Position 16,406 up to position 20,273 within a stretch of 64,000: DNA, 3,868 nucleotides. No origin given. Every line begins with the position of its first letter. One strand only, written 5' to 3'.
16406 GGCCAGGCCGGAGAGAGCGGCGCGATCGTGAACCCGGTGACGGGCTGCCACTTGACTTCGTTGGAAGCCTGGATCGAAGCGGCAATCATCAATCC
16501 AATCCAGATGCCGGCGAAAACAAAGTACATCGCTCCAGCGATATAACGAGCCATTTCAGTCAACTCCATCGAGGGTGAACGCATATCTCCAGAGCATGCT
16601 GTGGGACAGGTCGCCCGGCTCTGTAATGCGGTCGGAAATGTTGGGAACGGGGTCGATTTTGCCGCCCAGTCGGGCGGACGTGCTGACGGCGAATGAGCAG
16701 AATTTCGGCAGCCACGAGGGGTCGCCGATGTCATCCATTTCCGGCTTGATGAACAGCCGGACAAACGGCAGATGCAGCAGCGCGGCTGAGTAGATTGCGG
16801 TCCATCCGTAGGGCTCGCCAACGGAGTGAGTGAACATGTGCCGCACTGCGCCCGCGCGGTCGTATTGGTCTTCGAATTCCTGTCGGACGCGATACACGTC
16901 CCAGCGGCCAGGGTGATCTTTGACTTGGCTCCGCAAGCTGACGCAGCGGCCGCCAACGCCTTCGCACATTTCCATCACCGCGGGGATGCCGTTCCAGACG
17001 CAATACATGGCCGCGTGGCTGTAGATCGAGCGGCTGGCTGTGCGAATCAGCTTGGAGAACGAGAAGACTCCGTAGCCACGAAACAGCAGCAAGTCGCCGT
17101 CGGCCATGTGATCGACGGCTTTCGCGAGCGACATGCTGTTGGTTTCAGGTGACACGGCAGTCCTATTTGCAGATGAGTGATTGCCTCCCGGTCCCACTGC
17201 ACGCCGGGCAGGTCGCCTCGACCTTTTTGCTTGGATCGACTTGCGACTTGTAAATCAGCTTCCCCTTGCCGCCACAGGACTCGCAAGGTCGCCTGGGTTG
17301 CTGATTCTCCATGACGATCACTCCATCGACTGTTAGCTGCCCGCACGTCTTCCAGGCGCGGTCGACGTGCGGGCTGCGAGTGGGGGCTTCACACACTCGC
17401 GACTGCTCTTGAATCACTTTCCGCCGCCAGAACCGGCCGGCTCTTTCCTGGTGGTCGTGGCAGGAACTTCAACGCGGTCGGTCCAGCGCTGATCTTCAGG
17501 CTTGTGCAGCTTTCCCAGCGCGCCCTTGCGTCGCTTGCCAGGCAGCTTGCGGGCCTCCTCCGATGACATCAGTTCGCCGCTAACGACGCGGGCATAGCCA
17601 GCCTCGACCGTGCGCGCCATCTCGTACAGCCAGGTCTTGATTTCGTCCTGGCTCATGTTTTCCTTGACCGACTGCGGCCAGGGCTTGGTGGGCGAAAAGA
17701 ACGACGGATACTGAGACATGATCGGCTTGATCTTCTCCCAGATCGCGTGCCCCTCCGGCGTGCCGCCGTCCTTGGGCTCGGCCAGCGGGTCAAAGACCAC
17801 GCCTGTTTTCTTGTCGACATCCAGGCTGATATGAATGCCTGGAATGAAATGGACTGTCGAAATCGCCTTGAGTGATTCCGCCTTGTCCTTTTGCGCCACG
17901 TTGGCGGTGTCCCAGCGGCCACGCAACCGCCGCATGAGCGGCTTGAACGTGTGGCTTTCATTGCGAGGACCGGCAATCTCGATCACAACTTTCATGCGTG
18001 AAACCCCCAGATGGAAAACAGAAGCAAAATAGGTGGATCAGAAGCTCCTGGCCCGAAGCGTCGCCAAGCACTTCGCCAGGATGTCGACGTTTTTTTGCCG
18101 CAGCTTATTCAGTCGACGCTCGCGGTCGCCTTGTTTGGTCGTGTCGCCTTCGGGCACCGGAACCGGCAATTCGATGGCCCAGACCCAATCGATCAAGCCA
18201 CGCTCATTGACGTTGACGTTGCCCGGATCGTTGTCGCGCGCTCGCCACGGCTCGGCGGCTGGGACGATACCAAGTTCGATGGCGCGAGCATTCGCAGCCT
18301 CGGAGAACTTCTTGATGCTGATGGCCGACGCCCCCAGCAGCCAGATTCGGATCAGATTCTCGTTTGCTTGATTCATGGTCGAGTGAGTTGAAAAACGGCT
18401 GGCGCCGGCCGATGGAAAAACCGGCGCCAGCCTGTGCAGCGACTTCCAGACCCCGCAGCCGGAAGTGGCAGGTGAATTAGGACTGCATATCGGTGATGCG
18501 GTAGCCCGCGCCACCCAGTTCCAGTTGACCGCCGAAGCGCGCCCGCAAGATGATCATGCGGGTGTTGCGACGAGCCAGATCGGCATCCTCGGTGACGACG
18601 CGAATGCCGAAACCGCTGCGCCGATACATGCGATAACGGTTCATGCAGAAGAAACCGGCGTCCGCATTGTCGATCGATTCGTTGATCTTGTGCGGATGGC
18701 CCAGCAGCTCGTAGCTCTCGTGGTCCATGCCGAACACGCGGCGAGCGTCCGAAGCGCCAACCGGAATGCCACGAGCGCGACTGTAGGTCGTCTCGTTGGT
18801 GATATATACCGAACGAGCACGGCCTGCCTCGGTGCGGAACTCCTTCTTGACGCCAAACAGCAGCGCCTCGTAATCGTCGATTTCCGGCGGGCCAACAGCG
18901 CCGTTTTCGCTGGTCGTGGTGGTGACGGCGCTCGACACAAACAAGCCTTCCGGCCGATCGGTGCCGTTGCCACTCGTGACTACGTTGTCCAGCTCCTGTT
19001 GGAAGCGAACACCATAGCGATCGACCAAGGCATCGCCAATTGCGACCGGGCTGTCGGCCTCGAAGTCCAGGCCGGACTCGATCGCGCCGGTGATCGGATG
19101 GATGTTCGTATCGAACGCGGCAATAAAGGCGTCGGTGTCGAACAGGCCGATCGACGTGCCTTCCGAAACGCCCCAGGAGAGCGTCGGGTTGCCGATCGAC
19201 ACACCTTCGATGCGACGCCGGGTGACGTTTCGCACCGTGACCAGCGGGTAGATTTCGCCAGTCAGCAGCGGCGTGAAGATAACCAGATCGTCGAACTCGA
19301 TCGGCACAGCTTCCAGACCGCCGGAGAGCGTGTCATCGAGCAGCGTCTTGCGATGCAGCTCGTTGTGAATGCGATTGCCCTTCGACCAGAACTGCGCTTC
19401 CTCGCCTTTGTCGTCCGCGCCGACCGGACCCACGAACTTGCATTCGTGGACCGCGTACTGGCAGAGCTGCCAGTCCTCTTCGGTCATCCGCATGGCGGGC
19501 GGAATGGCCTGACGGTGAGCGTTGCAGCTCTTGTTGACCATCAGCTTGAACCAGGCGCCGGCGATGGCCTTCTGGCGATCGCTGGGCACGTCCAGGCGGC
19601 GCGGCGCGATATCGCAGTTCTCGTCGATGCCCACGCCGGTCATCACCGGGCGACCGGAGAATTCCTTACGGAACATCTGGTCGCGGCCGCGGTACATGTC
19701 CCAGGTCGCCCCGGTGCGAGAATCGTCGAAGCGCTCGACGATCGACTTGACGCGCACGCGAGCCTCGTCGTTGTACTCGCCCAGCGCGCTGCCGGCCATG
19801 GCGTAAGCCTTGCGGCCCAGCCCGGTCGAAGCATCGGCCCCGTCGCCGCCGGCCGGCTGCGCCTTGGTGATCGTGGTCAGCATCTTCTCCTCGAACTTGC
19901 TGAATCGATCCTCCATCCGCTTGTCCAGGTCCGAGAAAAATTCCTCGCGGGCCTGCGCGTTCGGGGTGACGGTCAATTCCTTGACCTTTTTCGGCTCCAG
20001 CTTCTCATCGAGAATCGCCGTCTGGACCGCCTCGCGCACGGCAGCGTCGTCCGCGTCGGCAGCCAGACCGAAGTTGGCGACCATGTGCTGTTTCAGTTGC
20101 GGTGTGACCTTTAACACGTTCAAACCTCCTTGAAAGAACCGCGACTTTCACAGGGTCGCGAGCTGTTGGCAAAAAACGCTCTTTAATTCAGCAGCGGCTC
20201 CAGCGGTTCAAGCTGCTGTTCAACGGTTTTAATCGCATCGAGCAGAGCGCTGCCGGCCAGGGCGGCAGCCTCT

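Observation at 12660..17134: Cluster of about 9 exported, lipo- and peptidase-like proteins between the capsid and neck genes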

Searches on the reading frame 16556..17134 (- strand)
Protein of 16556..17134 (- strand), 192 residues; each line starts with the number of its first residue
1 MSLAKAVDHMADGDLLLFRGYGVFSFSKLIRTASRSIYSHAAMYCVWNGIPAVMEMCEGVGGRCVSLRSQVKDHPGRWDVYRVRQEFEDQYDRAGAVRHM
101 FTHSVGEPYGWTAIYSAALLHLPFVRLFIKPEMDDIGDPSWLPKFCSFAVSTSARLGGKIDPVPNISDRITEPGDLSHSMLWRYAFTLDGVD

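Call 6: search_protein_families(library=pfam, max_evalue=1, proteins=[window:16556-17134:-])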
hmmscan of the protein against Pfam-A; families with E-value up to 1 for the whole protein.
window:16556-17134:- (192 aa): 0 families

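Call 7: search_protein_families(library=phrogs, max_evalue=0.1, proteins=[window:16556-17134:-])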
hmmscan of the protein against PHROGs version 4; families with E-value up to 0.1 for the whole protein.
window:16556-17134:- (192 aa): 1 family
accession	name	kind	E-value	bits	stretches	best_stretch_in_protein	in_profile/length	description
phrog_1128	-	moron, auxiliary metabolic gene and host takeover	1.6e-09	38.5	1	9-119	21-121/381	enoyl-CoA hydratase/carnithine racemase-like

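Call 14: search_solved_structures(query=window:16556-17134:-, max_evalue=10, show_alignments=2)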
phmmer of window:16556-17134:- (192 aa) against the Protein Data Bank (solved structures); distinct sequences matched with E-value up to 10: 1.
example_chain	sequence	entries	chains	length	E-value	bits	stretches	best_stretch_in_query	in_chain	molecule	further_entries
3kw0_A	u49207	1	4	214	0.00052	23.1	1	10-76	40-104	Cysteine peptidase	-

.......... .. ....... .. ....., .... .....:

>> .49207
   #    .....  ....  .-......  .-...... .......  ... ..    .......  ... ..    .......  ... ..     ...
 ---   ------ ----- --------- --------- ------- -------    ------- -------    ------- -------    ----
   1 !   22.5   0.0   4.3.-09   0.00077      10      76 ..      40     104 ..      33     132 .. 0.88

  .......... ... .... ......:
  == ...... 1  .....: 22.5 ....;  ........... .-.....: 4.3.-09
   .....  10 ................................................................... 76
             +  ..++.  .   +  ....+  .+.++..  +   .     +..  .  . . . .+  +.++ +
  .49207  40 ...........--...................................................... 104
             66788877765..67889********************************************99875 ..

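Call 16: search_protein_families(library=ncbifam, max_evalue=1, proteins=[window:16556-17134:-])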
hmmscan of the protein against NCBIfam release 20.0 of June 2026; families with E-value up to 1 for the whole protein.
window:16556-17134:- (192 aa): 2 families
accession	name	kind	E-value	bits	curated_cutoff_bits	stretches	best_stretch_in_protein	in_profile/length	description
NF007458.0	PRK10030.1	equivalog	0.00085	18.9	216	1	4-85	18-96/205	YiiX family permuted papain-like enzyme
NF008552.0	PRK11479.1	equivalog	0.0049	16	279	1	8-85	63-133/274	YaeF family permuted papain-like enzyme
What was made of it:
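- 16556..17134 (-): g1: cytoplasmic permuted NlpC/P60 (YaeF/YiiX-like, peptidase C92) Cys-His enzyme. Conserved first gene of the cassette. Single-sequence hits: PDB 3kw0 E = 5e-4 (call 14), NCBIfam YiiX 8.5e-4 and YaeF 4.9e-3, both below cutoff (call 16).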

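Call 67: search_protein_families(library=padloc, max_evalue=0.01, proteins=[window:16556-17134:-])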
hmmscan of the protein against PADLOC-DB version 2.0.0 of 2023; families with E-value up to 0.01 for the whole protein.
window:16556-17134:- (192 aa): 0 families

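Call 71: search_solved_structures(query=A3, max_evalue=1, show_alignments=2)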
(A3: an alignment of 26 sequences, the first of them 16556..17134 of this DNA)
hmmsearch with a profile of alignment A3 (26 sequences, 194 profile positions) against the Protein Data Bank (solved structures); distinct sequences matched with E-value up to 1: 2.
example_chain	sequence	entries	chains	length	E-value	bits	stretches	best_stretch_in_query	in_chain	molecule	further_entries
3kw0_A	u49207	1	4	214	1.2e-14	57.5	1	7-178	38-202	Cysteine peptidase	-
2if6_A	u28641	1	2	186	4.3e-07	32.8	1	9-122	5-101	Hypothetical protein yiiX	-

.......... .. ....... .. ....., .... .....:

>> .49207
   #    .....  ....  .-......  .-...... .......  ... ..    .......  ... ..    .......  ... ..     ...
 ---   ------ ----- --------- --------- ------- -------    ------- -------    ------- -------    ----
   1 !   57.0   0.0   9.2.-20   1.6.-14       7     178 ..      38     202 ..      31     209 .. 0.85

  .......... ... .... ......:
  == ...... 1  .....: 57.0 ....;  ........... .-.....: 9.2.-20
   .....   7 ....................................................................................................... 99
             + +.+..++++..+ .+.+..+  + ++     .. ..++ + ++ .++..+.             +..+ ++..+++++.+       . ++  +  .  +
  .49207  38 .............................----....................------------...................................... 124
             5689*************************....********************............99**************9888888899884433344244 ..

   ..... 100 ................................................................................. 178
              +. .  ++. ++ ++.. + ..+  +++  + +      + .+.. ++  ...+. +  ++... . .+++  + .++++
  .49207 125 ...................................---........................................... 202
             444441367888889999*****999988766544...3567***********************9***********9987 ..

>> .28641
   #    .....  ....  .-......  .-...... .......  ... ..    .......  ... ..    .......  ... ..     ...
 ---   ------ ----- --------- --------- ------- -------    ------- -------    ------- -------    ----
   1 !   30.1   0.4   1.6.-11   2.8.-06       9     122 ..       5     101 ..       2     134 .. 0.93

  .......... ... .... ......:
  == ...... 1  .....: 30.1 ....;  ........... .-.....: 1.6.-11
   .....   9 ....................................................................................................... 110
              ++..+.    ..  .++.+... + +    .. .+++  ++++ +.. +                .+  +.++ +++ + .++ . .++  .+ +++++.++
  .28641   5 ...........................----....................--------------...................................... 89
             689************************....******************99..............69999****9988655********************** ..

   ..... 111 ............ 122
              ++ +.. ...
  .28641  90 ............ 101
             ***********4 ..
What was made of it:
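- On YaeF/YiiX-like permuted NlpC/P60 (peptidase C92, PF05708) - g1: Family profile A3 against PDB: 3kw0 at 1.2e-14 over the full length, YiiX 2if6 at 4e-7 (call 71).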

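Call 88: find_homologous_proteins(query=window:16556-17134:-, max_evalue=0.001)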
Query window:16556-17134:- (192 aa): 72 proteins with E <= 0.001 among 151 candidates.
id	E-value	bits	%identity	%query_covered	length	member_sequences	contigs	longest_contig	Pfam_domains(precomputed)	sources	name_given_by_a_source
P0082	1.1e-129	448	100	100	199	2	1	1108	-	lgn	-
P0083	2.4e-54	202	55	98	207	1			-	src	-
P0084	1.1e-51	193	52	94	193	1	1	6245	-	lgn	-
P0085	7.9e-51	191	51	98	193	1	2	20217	-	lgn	-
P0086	1.3e-48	183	54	94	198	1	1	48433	-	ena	-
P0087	1.6e-43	167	48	98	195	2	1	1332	-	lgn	-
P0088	1.6e-41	160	48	98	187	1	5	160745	-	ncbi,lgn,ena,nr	ncbi:MAG: hypothetical protein DWQ31_15655 [Planctomycetota bacterium]|nr:MAG: hypothetical protein 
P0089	6.2e-41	158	48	99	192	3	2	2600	-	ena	-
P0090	6.8e-41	158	49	92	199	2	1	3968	-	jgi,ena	-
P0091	1.5e-40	157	47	96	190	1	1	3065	-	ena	-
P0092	3.2e-40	156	49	95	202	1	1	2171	PF05708.19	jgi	jgi:hypothetical protein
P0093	1.3e-39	154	50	96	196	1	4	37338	-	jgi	-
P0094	2.3e-39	153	46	98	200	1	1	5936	-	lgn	-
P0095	2.8e-39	153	46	94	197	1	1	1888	-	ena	-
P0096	1.7e-38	150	45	99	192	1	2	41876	-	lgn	-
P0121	9.9e-34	135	43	98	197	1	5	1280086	-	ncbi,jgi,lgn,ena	-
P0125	7.6e-33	132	43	97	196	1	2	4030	PF05708.19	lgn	-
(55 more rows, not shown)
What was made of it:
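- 16556..17134 (-): 72 homologues, two with PF05708, some named Planctomycetota (call 88).
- On YaeF/YiiX-like permuted NlpC/P60 (peptidase C92, PF05708) - g1: Two homologues carry PF05708 (call 88).
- Checked: g1 16556-17134, 192 aa. The public gene call uses a start near 17155 and gives 199 aa (call 88).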

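Call 89: find_encoding_contigs(protein=P0121, flank=10000, max_places=1)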
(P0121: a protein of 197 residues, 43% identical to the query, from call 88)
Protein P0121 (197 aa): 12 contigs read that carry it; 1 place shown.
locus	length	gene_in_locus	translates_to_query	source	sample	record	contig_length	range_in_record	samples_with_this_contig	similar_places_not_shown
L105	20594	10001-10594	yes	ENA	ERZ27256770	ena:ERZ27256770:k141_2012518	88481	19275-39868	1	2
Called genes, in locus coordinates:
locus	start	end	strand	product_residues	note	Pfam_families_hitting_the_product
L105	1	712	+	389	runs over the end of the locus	PF04055:Radical_SAM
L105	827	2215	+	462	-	PF05496:RuvB_N, PF00004:AAA, PF13173:AAA_14 (weak), PF16193:AAA_assoc_2, PF12002:MgsA_C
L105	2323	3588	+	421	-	PF00533:BRCT (weak), PF00376:MerR (weak), PF13411:MerR_1, PF00515:TPR_1 (faint), PF07719:TPR_2 (faint), PF13432:TPR_16, PF14559:TPR_19 (weak), PF13428:TPR_14 (weak), +4 more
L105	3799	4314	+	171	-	-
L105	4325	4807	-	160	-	PF04073:tRNA_edit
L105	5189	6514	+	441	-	-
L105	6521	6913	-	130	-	PF13380:CoA_binding_2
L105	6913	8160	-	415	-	PF13646:HEAT_2 (faint)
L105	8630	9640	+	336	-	PF03372:Exo_endo_phos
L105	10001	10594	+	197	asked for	-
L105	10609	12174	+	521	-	PF05579:Peptidase_S32 (faint), PF13365:Trypsin_2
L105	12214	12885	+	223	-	-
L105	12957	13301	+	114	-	-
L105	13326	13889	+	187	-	-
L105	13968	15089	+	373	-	PF00583:Acetyltransf_1 (weak), PF13508:Acetyltransf_7 (weak)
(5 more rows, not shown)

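Call 90: find_encoding_contigs(protein=P0088, flank=10000, max_places=1)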
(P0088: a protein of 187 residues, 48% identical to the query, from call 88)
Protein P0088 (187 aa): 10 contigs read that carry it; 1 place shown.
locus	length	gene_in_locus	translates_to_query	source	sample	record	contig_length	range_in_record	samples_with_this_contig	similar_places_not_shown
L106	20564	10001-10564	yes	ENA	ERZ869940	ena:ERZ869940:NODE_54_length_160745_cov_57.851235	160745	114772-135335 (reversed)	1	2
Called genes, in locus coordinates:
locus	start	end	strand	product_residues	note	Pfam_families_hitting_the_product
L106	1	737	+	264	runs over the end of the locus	PF04055:Radical_SAM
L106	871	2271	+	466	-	PF05496:RuvB_N, PF00004:AAA, PF01078:Mg_chelatase (faint), PF13173:AAA_14 (weak), PF13401:AAA_22 (faint), PF16193:AAA_assoc_2, PF12002:MgsA_C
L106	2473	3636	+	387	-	PF13411:MerR_1, PF00376:MerR (weak), PF13414:TPR_11 (faint), PF13431:TPR_17 (faint), PF14559:TPR_19 (faint), PF07719:TPR_2 (faint)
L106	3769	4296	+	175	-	-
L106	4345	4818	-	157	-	PF04073:tRNA_edit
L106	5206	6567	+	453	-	-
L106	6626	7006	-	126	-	PF13380:CoA_binding_2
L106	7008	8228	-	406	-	-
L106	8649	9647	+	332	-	PF03372:Exo_endo_phos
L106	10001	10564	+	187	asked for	-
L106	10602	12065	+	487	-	PF13365:Trypsin_2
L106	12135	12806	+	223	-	-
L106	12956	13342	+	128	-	-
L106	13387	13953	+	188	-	-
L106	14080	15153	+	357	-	PF00583:Acetyltransf_1, PF13508:Acetyltransf_7 (weak)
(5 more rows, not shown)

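Call 99: search_dna_similar(query=window:16556-17134:-, collection=phages, mode=protein, max_evalue=0.001)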
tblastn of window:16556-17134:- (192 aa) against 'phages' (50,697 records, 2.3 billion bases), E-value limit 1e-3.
No match.

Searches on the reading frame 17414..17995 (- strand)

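Call 6: search_protein_families(library=pfam, max_evalue=1, proteins=[window:17414-17995:-])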
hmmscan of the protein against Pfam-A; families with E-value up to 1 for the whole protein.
window:17414-17995:- (193 aa): 0 families

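Call 7: search_protein_families(library=phrogs, max_evalue=0.1, proteins=[window:17414-17995:-])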
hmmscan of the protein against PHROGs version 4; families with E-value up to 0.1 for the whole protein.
window:17414-17995:- (193 aa): 1 family
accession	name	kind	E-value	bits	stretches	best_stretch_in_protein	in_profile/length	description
phrog_10636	-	unknown function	0.036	14.9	1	112-136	17-41/44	-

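Call 16: search_protein_families(library=ncbifam, max_evalue=1, proteins=[window:17414-17995:-])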
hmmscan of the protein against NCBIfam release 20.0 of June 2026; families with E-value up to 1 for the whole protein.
window:17414-17995:- (193 aa): 0 families

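Call 67: search_protein_families(library=padloc, max_evalue=0.01, proteins=[window:17414-17995:-])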
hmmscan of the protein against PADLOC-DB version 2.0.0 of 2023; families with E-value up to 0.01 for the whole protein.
window:17414-17995:- (193 aa): 0 families

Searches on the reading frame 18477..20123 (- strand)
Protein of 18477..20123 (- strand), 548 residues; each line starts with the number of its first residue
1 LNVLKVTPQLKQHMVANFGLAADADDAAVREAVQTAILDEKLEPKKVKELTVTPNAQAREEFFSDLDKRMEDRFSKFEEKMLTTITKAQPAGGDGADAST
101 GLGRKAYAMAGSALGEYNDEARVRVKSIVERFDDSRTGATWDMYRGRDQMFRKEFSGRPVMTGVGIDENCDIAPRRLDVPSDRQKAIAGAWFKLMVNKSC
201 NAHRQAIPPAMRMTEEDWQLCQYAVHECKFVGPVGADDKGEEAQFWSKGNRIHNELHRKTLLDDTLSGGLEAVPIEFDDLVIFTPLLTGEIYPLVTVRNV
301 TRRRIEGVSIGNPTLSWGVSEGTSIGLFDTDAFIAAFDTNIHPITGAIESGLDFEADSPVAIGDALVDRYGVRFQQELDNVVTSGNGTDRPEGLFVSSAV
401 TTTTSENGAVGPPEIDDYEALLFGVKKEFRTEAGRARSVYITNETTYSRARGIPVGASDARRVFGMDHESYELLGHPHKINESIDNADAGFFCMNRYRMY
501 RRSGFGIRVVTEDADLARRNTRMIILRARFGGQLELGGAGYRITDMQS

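Call 9: search_dna_similar(query=window:18477-20123:-, collection=phages, mode=protein)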
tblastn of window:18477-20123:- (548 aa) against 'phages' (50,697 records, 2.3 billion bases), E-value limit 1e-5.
No match.

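Call 10: search_protein_families(library=pfam, max_evalue=0.01, proteins=[window:18477-20123:-])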
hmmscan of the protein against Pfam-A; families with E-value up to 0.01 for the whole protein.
window:18477-20123:- (548 aa): 1 family
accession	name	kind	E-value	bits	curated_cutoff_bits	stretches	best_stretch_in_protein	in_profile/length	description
PF05065.19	Phage_capsid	-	9.2e-14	51.9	24.2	1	273-534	5-269/280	Phage capsid family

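Call 11: search_protein_families(library=phrogs, max_evalue=0.01, proteins=[window:18477-20123:-])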
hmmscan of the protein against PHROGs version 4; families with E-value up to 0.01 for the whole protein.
window:18477-20123:- (548 aa): 2 families
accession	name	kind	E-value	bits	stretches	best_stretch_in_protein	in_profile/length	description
phrog_10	-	head and packaging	2.7e-11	44.2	1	235-536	334-626/752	major head protein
phrog_617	-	head and packaging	6.1e-05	23.1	1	372-487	451-561/626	major head protein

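Call 17: find_related_loci(query=window:18477-20123:-, collection=viral_contigs, flank=10000)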
Query window:18477-20123:- (548 aa) in viral_contigs; peptide patterns used: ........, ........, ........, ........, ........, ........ (x = any residue, [..] = any of these).
6 stretches matched a pattern, but none encodes a relative of the query by tblastn (E <= 1e-3).
